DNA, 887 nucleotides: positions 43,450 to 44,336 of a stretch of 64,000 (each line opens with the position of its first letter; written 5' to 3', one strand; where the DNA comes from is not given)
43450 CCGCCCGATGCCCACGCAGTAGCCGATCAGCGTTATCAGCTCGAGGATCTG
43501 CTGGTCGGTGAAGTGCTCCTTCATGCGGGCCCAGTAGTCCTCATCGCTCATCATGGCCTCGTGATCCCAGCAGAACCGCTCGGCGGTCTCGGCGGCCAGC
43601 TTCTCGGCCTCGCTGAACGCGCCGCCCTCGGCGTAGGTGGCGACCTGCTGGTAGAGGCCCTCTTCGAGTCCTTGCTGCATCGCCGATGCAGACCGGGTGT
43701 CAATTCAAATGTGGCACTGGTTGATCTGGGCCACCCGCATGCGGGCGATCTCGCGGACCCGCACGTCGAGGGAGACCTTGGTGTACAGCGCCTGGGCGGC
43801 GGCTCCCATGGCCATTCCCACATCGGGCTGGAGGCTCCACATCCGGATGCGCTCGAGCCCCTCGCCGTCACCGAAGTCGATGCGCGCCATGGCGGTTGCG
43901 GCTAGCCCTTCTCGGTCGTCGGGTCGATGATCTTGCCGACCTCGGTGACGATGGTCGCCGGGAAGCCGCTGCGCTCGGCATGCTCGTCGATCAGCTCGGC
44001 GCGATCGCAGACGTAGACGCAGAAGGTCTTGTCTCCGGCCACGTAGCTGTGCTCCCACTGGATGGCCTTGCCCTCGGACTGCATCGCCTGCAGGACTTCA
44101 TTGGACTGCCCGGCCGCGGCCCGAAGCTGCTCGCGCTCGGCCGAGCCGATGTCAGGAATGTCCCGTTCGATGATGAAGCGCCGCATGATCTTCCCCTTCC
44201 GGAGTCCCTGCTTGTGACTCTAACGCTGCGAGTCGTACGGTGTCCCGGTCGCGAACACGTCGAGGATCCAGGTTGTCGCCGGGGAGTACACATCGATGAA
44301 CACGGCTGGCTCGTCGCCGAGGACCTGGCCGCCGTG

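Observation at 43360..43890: In-frame UGA at the second Cys position of the CxxC motif in an AhpD/CMD-family gene: candidate selenoprotein with SECIS-like hairpin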

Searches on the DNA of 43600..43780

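Call 58: search_rna_families(source=window, start=43600, end=43780, threshold=evalue, max_evalue=10)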
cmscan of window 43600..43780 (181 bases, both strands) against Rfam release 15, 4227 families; matches with E-value up to 10: 2.
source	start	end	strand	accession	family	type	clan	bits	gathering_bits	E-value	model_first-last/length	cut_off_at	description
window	43708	43774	-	RF02500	Atu_C6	Gene; sRNA;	-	14.6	60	5.1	1-113/113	no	EcpR1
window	43739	43780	+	RF01408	sraL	Gene; sRNA;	-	9.7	39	4.5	1-67/142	3'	sraL Hfq binding RNA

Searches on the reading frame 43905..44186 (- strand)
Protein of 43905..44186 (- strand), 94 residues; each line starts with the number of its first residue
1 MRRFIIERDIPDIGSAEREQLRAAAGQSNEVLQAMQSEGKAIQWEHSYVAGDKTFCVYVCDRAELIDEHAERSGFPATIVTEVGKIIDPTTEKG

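Call 4: search_protein_families(library=pfam, proteins=[window:43905-44186:-], max_evalue=0.01)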
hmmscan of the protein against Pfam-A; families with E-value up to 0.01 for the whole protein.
seq(94 aa): 1 family
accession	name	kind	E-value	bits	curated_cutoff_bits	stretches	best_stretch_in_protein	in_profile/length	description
PF14026.12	SCO4226-like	-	4.7e-18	65.6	28.5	1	4-83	1-76/76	Nickel responsive protein SCO4226-like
